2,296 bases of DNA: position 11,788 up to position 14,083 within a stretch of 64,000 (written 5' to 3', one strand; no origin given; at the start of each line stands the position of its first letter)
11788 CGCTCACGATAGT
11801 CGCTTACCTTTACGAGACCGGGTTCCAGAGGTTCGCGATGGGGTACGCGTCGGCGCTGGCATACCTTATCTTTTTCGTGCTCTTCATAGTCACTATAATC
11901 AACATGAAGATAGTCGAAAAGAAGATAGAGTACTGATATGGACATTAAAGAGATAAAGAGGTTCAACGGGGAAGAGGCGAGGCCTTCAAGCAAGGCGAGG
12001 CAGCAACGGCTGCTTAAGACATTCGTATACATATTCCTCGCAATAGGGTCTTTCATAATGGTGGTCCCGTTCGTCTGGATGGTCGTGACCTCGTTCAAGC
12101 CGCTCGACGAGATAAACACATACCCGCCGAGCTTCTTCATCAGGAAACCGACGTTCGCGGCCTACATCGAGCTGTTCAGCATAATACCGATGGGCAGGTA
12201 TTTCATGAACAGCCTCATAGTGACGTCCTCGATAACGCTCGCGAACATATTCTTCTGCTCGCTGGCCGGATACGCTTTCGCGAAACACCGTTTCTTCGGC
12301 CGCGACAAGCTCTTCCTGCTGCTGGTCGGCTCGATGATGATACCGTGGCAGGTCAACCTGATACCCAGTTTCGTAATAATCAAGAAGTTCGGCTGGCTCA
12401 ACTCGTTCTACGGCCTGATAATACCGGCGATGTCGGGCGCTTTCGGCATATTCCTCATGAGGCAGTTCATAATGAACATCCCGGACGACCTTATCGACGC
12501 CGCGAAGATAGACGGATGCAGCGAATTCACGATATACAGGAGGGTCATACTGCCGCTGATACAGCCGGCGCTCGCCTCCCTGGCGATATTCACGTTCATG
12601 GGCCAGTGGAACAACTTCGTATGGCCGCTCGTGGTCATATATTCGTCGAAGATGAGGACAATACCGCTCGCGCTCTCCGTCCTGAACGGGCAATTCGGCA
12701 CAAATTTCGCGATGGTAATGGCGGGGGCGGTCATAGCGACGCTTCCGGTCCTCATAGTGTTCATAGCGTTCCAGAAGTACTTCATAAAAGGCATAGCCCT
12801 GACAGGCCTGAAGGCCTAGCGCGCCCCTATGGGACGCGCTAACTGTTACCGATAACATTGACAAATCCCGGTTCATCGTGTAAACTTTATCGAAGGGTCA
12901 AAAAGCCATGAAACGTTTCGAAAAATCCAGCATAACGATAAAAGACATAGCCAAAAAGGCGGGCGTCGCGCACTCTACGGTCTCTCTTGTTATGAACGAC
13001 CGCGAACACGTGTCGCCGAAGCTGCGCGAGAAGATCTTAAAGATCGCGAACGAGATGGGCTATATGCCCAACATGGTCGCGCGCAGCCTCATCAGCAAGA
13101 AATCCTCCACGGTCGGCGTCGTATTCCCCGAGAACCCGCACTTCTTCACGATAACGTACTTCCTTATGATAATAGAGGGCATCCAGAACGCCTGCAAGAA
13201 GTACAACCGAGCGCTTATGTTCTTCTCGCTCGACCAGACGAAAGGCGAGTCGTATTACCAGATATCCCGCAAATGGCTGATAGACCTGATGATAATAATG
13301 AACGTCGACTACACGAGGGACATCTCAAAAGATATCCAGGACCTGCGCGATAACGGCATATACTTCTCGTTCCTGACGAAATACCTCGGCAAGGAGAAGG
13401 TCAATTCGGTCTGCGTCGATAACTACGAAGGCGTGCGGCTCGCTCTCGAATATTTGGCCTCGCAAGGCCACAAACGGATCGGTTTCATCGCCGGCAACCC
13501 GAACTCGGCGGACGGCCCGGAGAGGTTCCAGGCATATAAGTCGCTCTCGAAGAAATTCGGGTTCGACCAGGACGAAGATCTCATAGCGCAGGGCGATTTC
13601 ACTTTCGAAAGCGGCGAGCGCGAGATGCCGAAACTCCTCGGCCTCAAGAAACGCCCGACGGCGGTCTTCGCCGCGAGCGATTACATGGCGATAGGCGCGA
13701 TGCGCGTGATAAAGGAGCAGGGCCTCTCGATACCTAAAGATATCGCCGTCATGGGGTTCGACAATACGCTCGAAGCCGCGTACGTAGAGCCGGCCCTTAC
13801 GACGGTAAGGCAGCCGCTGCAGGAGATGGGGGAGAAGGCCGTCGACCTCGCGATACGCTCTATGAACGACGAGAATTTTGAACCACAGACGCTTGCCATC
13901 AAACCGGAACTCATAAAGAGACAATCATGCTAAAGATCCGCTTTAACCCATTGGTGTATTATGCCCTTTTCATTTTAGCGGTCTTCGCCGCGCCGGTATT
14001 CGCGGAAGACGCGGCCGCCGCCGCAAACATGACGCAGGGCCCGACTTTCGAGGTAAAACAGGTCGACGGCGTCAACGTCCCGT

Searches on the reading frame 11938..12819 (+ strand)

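Call 6: search_protein_families(library=pfam, proteins=[window:11938-12819:+])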
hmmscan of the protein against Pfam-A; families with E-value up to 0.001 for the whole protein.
window:11938-12819:+ (293 aa): 1 family
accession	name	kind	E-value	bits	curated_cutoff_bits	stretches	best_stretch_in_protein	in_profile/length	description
PF00528.27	BPD_transp_1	-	9.2e-21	74.8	26.4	1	109-286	3-182/184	Binding-protein-dependent transport system inner membrane component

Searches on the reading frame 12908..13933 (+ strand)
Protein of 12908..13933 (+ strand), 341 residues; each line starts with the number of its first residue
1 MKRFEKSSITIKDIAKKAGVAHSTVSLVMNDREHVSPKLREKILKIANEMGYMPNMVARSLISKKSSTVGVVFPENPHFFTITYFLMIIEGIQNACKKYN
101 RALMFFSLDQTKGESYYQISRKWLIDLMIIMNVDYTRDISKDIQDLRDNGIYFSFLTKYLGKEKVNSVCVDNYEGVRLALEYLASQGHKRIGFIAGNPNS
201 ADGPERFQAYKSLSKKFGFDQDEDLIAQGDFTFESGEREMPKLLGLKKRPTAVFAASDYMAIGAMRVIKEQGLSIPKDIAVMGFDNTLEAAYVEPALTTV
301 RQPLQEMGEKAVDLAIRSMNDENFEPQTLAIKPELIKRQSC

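Call 6: search_protein_families(library=pfam, proteins=[window:12908-13933:+])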
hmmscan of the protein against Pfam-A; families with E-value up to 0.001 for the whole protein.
window:12908-13933:+ (341 aa): 4 families
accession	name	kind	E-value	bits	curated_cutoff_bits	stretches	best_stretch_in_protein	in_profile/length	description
PF13377.12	Peripla_BP_3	-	5.6e-40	137.6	26.5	1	181-341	2-167/167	Periplasmic binding protein-like domain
PF00532.27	Peripla_BP_1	-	2.9e-22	79.9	22.2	1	67-338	2-280/281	Periplasmic binding proteins and sugar binding domain of LacI family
PF00356.27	LacI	-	7.2e-18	64.6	27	1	10-55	1-46/46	Bacterial regulatory proteins, lacI family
PF13407.12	Peripla_BP_4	-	2e-13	50.9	35.1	1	80-318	8-253/258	Periplasmic binding protein domain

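Call 9: find_encoding_contigs(protein=window:12908-13933:+, flank=3000, max_places=6)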
Protein window:12908-13933:+ (341 aa): no gene with exactly this product is on record in the collection.
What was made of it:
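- Tried and rejected: It found nothing (call 9).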

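Call 11: find_related_loci(query=window:12908-13930:+, collection=genome_contigs, flank=10000)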
Query window:12908-13930:+ (341 aa) in genome_contigs; peptide patterns used: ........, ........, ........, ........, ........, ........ (x = any residue, [..] = any of these).
110 stretches matched a pattern; 80 encode a relative of the query (tblastn E <= 1e-3); 79 distinct loci.
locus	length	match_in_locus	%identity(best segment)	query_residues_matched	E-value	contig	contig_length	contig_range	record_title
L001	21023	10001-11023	98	1-341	0e+0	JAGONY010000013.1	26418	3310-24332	MAG: Candidatus Omnitrophota bacterium isolate Go_SlDig_bin_77 Go_SlDig_5040_length_26418_cov_5.708075, whole genome sho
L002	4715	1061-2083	94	1-341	0e+0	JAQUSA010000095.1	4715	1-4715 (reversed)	MAG: Candidatus Omnitrophota bacterium isolate STD1_86 NODE_73232_length_4715_cov_8.194856_Sandtown_D1, whole genome sho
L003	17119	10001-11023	94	1-341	0e+0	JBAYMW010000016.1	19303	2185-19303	MAG: Candidatus Omnitrophota bacterium isolate SO_2016_LW1_5 scaffold02708_LW64-88_2016, whole genome shotgun sequence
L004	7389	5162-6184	94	1-341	0e+0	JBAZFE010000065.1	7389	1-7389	MAG: Candidatus Omnitrophota bacterium isolate SO_2017_LW3_142 NODE_34210_length_7389_cov_3.205315_LW162_2017, whole gen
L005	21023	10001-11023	94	1-341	0e+0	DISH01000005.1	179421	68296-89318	MAG TPA_asm: Candidatus Omnitrophica bacterium UBA6215 UBA6215_contig_2591, whole genome shotgun sequence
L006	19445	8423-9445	94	1-341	0e+0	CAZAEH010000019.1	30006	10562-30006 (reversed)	MAG TPA_asm: uncultured Planctomycetia bacterium isolate binchicken_co117_58 genome assembly, contig: NODE_2968_length_3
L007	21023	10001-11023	86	1-341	0e+0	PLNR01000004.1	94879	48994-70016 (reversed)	MAG: Candidatus Omnitrophota bacterium isolate fen_1319 73.20120800_E1X.29_contig_1784, whole genome shotgun sequence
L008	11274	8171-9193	87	1-341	0e+0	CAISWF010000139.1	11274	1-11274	MAG: Candidatus Omnitrophica bacterium isolate E3_bin-509 genome assembly, contig: bin-509:139/171, whole genome shotgun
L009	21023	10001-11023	84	1-341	0e+0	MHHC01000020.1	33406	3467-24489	MAG: Omnitrophica WOR_2 bacterium RIFCSPLOWO2_12_FULL_51_24 rifcsplowo2_12_scaffold_1979, whole genome shotgun sequence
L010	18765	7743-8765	82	1-341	0e+0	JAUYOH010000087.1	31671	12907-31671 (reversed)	MAG: Candidatus Omnitrophota bacterium isolate C4_maxbin.042 C4_k141_132694, whole genome shotgun sequence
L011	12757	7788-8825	75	1-341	0e+0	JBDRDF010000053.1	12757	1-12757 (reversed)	MAG: Candidatus Omnitrophota bacterium isolate MEGAHIT-group-1.237 k141_882196, whole genome shotgun sequence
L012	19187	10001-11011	67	5-341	2e-158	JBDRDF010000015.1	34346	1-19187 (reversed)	MAG: Candidatus Omnitrophota bacterium isolate MEGAHIT-group-1.237 k141_5513753, whole genome shotgun sequence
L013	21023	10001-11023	98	1-341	0e+0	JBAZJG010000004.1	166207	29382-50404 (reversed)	MAG: Candidatus Omnitrophota bacterium isolate SO_2017_LW4_113 scaffold_302_c1_LW137-91_2017, whole genome shotgun seque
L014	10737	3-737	70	97-341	8e-119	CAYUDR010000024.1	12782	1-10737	MAG TPA_asm: uncultured Planctomycetia bacterium isolate SRP178699_co2_103 genome assembly, contig: NODE_4418_length_127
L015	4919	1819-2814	38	9-341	5e-66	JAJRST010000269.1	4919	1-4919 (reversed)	MAG: bacterium isolate Dive96_bin1.135 k141_1225343, whole genome shotgun sequence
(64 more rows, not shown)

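Call 44: search_solved_structures(query=window:12908-13930:+, max_evalue=1e-10)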
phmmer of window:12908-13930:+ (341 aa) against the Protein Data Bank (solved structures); distinct sequences matched with E-value up to 1e-10: 67 (the best 60 are shown).
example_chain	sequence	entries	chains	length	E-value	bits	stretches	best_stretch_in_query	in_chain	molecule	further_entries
5ysz_A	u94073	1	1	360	1.9e-50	175.1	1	10-340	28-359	Transcriptional regulator, LacI family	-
3oqm_A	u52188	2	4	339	7.2e-50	173.2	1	8-331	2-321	Catabolite control protein A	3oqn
3oqo_A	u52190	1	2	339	7.2e-50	173.2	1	8-331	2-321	Catabolite control protein A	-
1zvv_A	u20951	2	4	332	3.4e-49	171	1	8-335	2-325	Glucose-resistance amylase regulator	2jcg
1rzr_G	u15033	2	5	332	4.5e-49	170.5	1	8-335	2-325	Glucose-resistance amylase regulator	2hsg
1jh9_A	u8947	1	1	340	5e-47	163.8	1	10-340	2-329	PURINE NUCLEOTIDE SYNTHESIS REPRESSOR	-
2pua_A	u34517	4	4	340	5.9e-47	163.6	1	10-340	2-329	PURINE REPRESSOR | PROTEIN (PURINE REPRESSOR)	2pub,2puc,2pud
1bdh_A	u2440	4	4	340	6.2e-47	163.5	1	10-340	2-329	PROTEIN (PURINE REPRESSOR) | PROTEIN (PURINE NUCLEOTIDE SYNTHESIS REPRESSOR) | PURINE NUCLEOTIDE SYNTHESIS REPRESSOR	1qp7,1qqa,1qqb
1jfs_A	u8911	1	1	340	6.9e-47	163.4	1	10-340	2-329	PURINE NUCLEOTIDE SYNTHESIS REPRESSOR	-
1jft_A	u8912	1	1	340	7.9e-47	163.2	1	10-340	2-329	PURINE NUCLEOTIDE SYNTHESIS REPRESSOR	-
2pue_A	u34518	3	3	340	8.5e-47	163.1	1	10-340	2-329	PROTEIN (PURINE REPRESSOR ) | PROTEIN (PURINE REPRESSOR)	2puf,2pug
1bdi_A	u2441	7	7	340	1.2e-46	162.6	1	10-340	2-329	PROTEIN (PURINE REPRESSOR) | PROTEIN (PURINE NUCLEOTIDE SYNTHESIS REPRESSOR)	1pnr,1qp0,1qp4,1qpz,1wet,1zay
1vpw_A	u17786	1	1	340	2.2e-46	161.7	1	10-340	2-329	PURINE REPRESSOR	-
7ff4_A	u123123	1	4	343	3.9e-43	151.1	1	11-341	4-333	Transcriptional regulator, LacI family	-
3dbi_A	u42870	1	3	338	4.6e-41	144.2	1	9-340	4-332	SUGAR-BINDING TRANSCRIPTIONAL REGULATOR, LACI FAMILY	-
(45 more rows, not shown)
